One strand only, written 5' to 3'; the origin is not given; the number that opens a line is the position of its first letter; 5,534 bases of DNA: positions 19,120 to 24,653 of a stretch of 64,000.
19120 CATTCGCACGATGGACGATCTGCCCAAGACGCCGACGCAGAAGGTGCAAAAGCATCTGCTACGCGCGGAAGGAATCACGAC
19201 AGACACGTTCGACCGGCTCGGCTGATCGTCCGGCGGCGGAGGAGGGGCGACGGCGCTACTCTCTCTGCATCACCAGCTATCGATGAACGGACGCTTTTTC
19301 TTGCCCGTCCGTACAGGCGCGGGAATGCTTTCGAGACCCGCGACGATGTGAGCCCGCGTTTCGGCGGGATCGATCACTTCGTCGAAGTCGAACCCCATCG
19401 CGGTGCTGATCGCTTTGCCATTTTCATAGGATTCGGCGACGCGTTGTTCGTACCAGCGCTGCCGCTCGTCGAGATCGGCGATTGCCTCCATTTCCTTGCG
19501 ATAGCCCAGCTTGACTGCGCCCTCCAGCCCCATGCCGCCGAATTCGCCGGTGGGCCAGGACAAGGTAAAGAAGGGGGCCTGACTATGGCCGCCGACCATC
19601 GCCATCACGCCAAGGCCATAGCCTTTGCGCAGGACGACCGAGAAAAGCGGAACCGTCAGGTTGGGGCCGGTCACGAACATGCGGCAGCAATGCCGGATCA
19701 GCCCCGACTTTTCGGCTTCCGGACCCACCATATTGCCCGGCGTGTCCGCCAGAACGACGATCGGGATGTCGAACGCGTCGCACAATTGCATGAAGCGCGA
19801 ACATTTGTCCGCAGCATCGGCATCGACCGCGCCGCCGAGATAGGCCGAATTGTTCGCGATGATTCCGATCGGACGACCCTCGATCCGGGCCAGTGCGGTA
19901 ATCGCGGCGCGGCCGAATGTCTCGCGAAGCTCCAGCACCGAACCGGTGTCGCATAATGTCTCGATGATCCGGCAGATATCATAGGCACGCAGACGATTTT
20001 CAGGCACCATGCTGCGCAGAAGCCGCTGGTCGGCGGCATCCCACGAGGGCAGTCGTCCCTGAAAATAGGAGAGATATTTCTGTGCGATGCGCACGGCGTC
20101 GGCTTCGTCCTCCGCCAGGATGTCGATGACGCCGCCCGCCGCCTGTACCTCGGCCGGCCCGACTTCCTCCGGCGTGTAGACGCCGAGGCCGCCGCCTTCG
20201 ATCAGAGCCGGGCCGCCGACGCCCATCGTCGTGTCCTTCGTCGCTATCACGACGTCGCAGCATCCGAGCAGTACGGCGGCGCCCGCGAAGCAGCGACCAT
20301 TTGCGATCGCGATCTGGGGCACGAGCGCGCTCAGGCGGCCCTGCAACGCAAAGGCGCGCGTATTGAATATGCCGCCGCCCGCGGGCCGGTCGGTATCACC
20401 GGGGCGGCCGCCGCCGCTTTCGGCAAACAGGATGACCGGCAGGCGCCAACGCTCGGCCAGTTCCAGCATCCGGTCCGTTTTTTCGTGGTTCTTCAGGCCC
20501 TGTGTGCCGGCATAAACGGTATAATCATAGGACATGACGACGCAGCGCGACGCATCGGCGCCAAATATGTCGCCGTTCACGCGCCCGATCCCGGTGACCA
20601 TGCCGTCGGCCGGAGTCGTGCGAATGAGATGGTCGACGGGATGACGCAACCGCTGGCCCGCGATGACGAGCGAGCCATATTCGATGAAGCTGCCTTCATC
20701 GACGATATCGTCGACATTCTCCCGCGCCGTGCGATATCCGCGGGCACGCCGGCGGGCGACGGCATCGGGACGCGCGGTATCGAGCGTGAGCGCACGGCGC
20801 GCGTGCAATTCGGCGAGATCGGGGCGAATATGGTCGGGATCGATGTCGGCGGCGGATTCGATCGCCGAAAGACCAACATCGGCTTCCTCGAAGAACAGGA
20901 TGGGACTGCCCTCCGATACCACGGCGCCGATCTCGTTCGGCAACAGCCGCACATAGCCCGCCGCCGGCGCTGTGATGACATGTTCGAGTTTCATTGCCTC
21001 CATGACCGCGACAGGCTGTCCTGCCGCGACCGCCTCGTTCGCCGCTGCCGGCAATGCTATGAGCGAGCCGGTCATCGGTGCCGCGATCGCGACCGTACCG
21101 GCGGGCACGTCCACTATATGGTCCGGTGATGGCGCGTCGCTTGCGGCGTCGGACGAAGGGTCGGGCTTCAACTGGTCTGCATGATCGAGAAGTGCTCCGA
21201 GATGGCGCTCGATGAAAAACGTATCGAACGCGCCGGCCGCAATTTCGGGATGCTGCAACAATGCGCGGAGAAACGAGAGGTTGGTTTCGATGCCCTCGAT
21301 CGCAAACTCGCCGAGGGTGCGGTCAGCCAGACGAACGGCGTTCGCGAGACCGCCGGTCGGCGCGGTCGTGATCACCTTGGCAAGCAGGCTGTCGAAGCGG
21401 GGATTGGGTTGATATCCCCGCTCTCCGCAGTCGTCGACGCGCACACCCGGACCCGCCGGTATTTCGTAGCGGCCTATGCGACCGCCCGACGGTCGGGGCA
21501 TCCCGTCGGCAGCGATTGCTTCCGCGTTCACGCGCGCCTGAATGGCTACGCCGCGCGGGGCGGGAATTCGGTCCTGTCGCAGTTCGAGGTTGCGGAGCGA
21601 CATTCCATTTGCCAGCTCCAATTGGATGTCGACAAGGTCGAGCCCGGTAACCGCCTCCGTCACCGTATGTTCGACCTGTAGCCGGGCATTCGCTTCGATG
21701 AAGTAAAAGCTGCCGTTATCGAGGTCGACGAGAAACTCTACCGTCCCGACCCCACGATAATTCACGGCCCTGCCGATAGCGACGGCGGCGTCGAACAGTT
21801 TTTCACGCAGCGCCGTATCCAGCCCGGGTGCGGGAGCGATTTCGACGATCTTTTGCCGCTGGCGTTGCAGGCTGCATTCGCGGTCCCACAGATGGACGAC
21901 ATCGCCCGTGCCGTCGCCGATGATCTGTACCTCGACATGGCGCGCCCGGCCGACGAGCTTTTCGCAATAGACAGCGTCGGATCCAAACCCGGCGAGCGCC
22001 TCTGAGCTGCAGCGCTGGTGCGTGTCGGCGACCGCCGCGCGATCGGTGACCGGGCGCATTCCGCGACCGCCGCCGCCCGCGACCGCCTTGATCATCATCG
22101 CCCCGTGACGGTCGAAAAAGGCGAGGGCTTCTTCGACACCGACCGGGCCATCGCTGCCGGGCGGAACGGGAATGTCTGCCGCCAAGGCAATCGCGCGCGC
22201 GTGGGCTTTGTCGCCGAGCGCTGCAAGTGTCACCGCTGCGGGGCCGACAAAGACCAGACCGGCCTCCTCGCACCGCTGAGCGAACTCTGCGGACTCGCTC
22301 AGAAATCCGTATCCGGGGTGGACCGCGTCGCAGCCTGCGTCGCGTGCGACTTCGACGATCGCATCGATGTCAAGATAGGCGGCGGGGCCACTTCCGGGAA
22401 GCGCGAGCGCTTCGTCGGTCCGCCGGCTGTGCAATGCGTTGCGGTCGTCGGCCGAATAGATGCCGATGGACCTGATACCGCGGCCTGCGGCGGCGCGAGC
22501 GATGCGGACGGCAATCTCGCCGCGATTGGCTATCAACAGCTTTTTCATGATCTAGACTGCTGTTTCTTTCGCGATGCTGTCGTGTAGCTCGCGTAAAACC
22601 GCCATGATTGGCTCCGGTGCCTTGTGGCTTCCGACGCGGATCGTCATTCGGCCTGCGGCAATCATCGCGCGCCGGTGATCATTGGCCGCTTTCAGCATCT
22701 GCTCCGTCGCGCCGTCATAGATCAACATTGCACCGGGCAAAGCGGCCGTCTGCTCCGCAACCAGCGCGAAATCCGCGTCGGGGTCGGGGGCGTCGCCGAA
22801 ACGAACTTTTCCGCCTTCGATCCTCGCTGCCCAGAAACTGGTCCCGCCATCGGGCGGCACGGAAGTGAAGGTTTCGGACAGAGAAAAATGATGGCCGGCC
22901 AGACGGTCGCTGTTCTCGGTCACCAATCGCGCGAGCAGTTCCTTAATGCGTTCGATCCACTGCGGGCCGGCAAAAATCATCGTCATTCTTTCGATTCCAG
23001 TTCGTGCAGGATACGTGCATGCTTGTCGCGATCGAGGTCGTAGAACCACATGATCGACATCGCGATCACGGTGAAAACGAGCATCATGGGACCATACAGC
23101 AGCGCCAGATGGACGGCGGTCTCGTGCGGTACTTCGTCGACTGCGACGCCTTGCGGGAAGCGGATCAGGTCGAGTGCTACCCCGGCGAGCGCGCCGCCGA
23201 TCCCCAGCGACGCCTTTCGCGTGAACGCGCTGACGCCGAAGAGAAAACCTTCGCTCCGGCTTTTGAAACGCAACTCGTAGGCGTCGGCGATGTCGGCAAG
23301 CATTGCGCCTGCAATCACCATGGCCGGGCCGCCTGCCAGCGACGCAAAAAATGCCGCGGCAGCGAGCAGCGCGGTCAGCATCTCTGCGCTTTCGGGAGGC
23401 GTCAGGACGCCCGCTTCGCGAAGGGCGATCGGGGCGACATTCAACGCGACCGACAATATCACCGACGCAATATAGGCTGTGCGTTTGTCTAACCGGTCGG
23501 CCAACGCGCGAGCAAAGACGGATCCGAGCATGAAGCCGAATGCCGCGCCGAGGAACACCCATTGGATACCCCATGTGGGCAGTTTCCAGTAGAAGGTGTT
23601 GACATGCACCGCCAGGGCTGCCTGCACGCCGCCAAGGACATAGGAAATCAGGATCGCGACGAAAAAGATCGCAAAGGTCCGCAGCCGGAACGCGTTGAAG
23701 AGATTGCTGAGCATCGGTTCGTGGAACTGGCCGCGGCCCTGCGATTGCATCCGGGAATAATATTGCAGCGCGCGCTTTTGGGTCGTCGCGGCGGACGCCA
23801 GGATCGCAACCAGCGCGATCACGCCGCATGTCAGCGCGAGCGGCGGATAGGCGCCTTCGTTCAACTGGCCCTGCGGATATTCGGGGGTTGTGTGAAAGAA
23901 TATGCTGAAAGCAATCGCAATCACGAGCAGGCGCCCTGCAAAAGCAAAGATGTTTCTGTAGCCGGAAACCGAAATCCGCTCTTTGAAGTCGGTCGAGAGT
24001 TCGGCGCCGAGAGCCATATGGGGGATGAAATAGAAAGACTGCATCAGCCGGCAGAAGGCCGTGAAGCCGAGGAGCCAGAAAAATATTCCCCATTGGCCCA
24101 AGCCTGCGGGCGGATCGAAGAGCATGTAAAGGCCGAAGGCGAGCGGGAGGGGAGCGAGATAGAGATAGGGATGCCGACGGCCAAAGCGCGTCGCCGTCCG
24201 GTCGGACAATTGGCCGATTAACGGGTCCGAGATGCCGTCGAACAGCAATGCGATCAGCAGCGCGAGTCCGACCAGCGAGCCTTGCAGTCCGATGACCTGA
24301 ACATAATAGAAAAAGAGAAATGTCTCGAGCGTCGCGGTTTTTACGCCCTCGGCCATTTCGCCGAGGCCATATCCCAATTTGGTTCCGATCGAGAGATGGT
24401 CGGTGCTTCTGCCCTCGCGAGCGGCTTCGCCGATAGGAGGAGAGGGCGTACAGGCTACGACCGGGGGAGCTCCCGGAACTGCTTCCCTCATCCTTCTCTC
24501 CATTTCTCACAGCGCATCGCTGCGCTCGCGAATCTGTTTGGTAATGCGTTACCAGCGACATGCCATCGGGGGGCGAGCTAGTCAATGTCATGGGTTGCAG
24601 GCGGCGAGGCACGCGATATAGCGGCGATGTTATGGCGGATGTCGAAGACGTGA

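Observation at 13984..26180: One 16-bp palindrome in every promoter region of the island catabolic cluster: a candidate TetR regulon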

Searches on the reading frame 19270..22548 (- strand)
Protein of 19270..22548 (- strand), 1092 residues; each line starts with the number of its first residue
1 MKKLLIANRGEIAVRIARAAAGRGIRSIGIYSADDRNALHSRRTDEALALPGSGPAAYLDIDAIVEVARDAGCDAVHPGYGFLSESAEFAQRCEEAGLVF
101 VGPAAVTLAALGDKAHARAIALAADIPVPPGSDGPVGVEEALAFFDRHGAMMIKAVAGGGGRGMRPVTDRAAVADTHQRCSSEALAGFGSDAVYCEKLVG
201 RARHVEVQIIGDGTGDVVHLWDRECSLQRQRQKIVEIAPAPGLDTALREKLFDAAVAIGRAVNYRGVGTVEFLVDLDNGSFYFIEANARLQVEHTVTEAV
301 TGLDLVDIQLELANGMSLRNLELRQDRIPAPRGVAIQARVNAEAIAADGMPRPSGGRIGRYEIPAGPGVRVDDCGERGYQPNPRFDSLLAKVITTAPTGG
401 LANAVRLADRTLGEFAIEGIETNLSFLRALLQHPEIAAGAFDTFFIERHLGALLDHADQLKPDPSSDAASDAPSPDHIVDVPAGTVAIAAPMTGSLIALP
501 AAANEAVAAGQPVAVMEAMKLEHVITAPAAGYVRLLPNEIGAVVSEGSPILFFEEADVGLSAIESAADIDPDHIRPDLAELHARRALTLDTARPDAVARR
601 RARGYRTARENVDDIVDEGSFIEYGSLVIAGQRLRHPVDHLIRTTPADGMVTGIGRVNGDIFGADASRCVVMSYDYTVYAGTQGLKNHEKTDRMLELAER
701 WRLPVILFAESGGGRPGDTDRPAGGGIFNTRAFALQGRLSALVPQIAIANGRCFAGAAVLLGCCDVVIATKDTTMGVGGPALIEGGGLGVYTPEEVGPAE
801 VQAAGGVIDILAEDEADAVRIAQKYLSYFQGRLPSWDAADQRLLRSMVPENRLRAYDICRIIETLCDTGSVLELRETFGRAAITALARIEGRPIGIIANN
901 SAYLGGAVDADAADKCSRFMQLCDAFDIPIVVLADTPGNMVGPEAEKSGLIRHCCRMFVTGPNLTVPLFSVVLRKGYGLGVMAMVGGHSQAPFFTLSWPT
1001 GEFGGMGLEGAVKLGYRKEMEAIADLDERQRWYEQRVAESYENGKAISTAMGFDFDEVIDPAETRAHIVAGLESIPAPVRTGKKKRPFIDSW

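Call 3: search_protein_families(library=pfam, proteins=[window:19270-22548:-])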
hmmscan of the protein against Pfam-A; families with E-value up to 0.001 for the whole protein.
window:19270-22548:- (1092 aa): 6 families
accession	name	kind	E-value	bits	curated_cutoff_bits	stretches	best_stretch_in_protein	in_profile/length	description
PF01039.27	Carboxyl_trans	-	8.1e-82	275.8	22.3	1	600-1074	2-477/493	Carboxyl transferase domain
PF02786.22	CPSase_L_D2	-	4e-60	203.4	19.8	1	113-320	1-210/211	Carbamoyl-phosphate synthase L chain, ATP binding domain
PF00289.28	Biotin_carb_N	-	1.7e-40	138.3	25.5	1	2-106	3-108/110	Biotin carboxylase, N-terminal domain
PF02785.25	Biotin_carb_C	-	1.6e-26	92.9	32.4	1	337-448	1-108/108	Biotin carboxylase C-terminal domain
PF03255.19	ACCA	-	2.1e-13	50.6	23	2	913-984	133-204/310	Acetyl co-enzyme A carboxylase carboxyltransferase-like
PF00364.28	Biotin_lipoyl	-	7.2e-12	45.4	22.1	1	488-551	3-71/73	Biotin-requiring enzyme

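Call 55: search_protein_families(library=ncbifam, proteins=[window:19270-22548:-], max_evalue=0.001)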
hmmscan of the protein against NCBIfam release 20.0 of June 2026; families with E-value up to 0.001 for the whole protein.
window:19270-22548:- (1092 aa): 33 families (the best 25 are shown)
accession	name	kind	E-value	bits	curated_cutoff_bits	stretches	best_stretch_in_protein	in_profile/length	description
NF009554.0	PRK12999.1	equivalog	1.5e-174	582.7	965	2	1-449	5-455/1147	pyruvate carboxylase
TIGR01235.1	pyruv_carbox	equivalog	8.1e-154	513.7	1114.45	2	3-449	1-451/1143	pyruvate carboxylase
NF006367.0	PRK08591.1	subfamily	1.1e-143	479.3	597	1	1-451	2-446/451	acetyl-CoA carboxylase biotin carboxylase subunit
NF009471.0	PRK12833.1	equivalog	1.1e-140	469.3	686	1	1-459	5-457/467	acetyl-CoA carboxylase biotin carboxylase subunit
NF005525.0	PRK07178.1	equivalog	9.6e-140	466.3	768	1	1-462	2-454/471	acetyl-CoA carboxylase biotin carboxylase subunit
TIGR02712.1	urea_carbox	equivalog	5.2e-139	465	1303.85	2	2-447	2-440/1201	urea carboxylase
TIGR00514.1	accC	equivalog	6.8e-137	457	626.5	1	1-450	2-445/449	acetyl-CoA carboxylase biotin carboxylase subunit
NF006406.0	PRK08654.1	equivalog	9.3e-132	440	739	1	2-453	3-446/499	acetyl-CoA carboxylase biotin carboxylase subunit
NF006287.0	PRK08463.1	equivalog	6.6e-131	437.4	775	1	1-463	2-458/479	acetyl-CoA carboxylase subunit A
NF004085.0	PRK05586.1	equivalog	1.1e-125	420.1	723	1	1-450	2-445/448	acetyl-CoA carboxylase biotin carboxylase subunit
NF006286.0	PRK08462.1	equivalog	6.4e-109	364.7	740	1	1-449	4-444/445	acetyl-CoA carboxylase biotin carboxylase subunit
TIGR01117.1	mmdA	subfamily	1.8e-78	264.6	998.8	1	580-1075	5-495/512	methylmalonyl-CoA decarboxylase subunit alpha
NF041504.1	AccA_sub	subfamily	1.3e-16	60.8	300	2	886-984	45-151/257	carboxyltransferase subunit alpha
NF004344.0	PRK05724.1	equivalog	2.6e-12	46.6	357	1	912-985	136-209/319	acetyl-CoA carboxylase carboxyltransferase subunit alpha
NF005530.0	PRK07189.1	equivalog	2.9e-11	43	228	1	607-785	17-191/303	biotin-independent malonate decarboxylase subunit beta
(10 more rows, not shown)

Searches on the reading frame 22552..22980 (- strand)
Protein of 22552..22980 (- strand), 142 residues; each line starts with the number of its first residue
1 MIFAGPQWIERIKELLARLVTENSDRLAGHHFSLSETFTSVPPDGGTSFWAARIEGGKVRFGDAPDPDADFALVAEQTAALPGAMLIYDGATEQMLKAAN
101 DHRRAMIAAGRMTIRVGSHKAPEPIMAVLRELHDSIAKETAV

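Call 9: search_protein_families(library=pfam, proteins=[window:22552-22980:-], max_evalue=1)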
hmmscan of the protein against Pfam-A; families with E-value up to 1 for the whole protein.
window:22552-22980:- (142 aa): 0 families

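Call 55: search_protein_families(library=ncbifam, proteins=[window:22552-22980:-], max_evalue=0.001)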
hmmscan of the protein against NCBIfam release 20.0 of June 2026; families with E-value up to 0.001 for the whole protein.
window:22552-22980:- (142 aa): 0 families

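Call 65: search_solved_structures(query=window:22552-22980:-, max_evalue=1)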
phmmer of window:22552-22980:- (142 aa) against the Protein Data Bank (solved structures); distinct sequences matched with E-value up to 1: 7.
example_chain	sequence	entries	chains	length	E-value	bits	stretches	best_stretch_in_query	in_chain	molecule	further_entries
4xl5_C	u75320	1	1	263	0.0019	21.6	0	89-141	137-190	bGFP-A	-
9rhz_A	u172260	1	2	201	0.011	19.1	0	88-134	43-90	ALPHAREP bE5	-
8aw4_A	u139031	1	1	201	0.032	17.6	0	76-131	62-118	ALPHAREP bB-E3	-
5dcq_A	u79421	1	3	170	0.14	15.6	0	89-140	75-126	artificial repeat proteins (alphaREP3)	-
9lrq_A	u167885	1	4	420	0.67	13.3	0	42-112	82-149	Alanine-phosphoribitol ligase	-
9zzr_C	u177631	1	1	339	0.71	13.2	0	87-121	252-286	DNA repair protein RAD51 homolog 3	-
8faz_C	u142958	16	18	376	0.82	13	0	87-121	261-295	DNA repair protein RAD51 homolog 3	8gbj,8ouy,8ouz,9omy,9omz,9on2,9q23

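Call 74: predict_structure(alignment_id=A2)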
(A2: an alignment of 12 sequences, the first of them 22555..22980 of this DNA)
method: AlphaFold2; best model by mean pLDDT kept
length: 142 residues; sequences in the alignment: 12
mean_pLDDT: 94.4   pTM: 0.87
mean pLDDT of the five models: 94.4, 93.6, 93.2, 90.6, 90.0
residues with pLDDT >= 90: 129; 70-90: 13; 50-70: 0; < 50: 0
segments of 3 or more residues with pLDDT < 50: none
pLDDT, mean of each block of 10 residues (from residue 1): 95 98 96 97 95 97 95 96 89 93 96 88 94 95 79
secondary structure, 60 per line:
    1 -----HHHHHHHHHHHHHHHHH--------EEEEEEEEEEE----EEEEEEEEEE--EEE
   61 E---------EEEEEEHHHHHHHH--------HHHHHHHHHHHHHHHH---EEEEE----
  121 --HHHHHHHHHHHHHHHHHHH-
elements in order: H6-22 E31-41 E46-55 E58-61 E71-76 H77-84 H93-108 E112-116 H123-141

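Call 77: fold_search(model_id=the predicted structure, library=pdb)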
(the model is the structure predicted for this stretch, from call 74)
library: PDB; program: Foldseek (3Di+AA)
matches with E <= 10: 285; with E <= 0.001: 15
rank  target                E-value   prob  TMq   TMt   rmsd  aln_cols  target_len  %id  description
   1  1wfr_MODEL_1_A        8.5e-05  1.00  0.48  0.48   5.5       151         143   14  Solution structure of the conserved hypothetical protein TT1886, possibly sterol carrier protein, from Thermus (released 2004-11-26)
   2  6h6p_B                2.2e-04  1.00  0.41  0.48   6.0       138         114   18  UbiJ-SCP2 Ubiquinone synthesis protein (released 2019-02-13)
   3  6h6o_A                2.5e-04  1.00  0.42  0.48   5.8       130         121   15  UbiJ-SCP2 Ubiquinone synthesis protein (released 2019-02-13)
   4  6h6p_A                2.9e-04  1.00  0.39  0.45   6.3       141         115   16  UbiJ-SCP2 Ubiquinone synthesis protein (released 2019-02-13)
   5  6h6p_D                3.4e-04  1.00  0.40  0.46   5.9       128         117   15  UbiJ-SCP2 Ubiquinone synthesis protein (released 2019-02-13)
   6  4jgx_B                4.7e-04  0.99  0.33  0.36   7.2       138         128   14  The Structure of Sterol Carrier Protein 2 from the Yeast Yarrowia Lipolytica (released 2013-12-18)
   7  3cnu                  5.0e-04  1.00  0.41  0.50  11.2       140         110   14  Crystal structure of the predicted coding region AF_1534 from Archaeoglobus fulgidus (released 2008-04-15)
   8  4uei_MODEL_1_A        6.0e-04  1.00  0.41  0.45   5.9       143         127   15  Solution structure of the sterol carrier protein domain 2 of Helicoverpa armigera (released 2015-12-30)
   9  6h6p_C                6.7e-04  1.00  0.33  0.38   6.3       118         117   17  UbiJ-SCP2 Ubiquinone synthesis protein (released 2019-02-13)
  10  6h6o_B                7.6e-04  1.00  0.42  0.48   6.0       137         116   14  UbiJ-SCP2 Ubiquinone synthesis protein (released 2019-02-13)
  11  6h6n_A                7.6e-04  1.00  0.41  0.45   6.0       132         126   16  UbiJ-SCP2 Ubiquinone synthesis protein (released 2019-02-13)
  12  3bn8_B                8.1e-04  1.00  0.38  0.48  12.0       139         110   15  Crystal structure of a putative sterol carrier protein type 2 (af1534) from archaeoglobus fulgidus dsm 4304 at 2.11 A  (released 2007-12-25)
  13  2cx7_A                8.1e-04  1.00  0.45  0.49   5.5       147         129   15  Crystal structure of sterol carrier protein 2 (released 2005-12-28)
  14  6h6n_B                8.6e-04  1.00  0.41  0.47   6.0       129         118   15  UbiJ-SCP2 Ubiquinone synthesis protein (released 2019-02-13)
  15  2cx7_B                8.6e-04  1.00  0.48  0.50   5.5       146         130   15  Crystal structure of sterol carrier protein 2 (released 2005-12-28)
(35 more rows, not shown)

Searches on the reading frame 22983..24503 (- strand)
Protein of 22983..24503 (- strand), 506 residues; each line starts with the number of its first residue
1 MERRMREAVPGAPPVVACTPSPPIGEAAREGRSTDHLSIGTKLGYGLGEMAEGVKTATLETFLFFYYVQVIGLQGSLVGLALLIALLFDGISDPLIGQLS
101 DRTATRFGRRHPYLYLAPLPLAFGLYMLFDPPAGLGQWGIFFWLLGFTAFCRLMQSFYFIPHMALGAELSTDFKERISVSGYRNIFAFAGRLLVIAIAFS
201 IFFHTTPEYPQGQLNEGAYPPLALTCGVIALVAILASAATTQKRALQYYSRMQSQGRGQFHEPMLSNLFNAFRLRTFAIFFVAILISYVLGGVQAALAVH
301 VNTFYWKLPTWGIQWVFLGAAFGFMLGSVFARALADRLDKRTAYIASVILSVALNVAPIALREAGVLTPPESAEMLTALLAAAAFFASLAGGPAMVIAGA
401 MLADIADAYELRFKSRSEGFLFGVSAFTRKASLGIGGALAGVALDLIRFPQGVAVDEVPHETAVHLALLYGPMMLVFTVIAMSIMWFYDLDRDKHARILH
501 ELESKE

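Call 3: search_protein_families(library=pfam, proteins=[window:22983-24503:-])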
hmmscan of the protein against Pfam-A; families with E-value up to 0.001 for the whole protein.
window:22983-24503:- (506 aa): 2 families
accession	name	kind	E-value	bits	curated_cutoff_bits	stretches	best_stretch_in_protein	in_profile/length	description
PF13347.12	MFS_2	-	1.7e-70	238.2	27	1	44-492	1-427/427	MFS/sugar transport protein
PF07690.21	MFS_1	-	3.7e-12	46.3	33.4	2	66-307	22-235/347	Major Facilitator Superfamily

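Call 55: search_protein_families(library=ncbifam, proteins=[window:22983-24503:-], max_evalue=0.001)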
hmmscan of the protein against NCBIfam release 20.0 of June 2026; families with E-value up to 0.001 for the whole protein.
window:22983-24503:- (506 aa): 6 families
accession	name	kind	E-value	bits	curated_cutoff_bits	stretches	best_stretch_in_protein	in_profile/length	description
TIGR00792.1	gph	subfamily_domain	6.3e-47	160.2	231.35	1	42-505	1-437/437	glycoside-pentoside-hexuronide (GPH):cation symporter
NF007237.0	PRK09669.1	subfamily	3.5e-42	144.6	610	1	35-504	4-444/461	putative symporter YagG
NF007749.0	PRK10429.1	equivalog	3.3e-30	105.3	456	1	36-505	2-450/473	melibiose:sodium transporter MelB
NF007353.0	PRK09848.1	equivalog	8.2e-24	84.2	528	1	36-504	4-443/457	glucuronide transporter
NF008526.0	PRK11462.1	equivalog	1.3e-22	80.3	836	1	35-445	4-386/460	glycoside-pentoside-hexuronide family transporter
TIGR01301.1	GPH_sucrose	subfamily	1.4e-05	24.1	511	1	59-116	22-79/476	sucrose/proton symporter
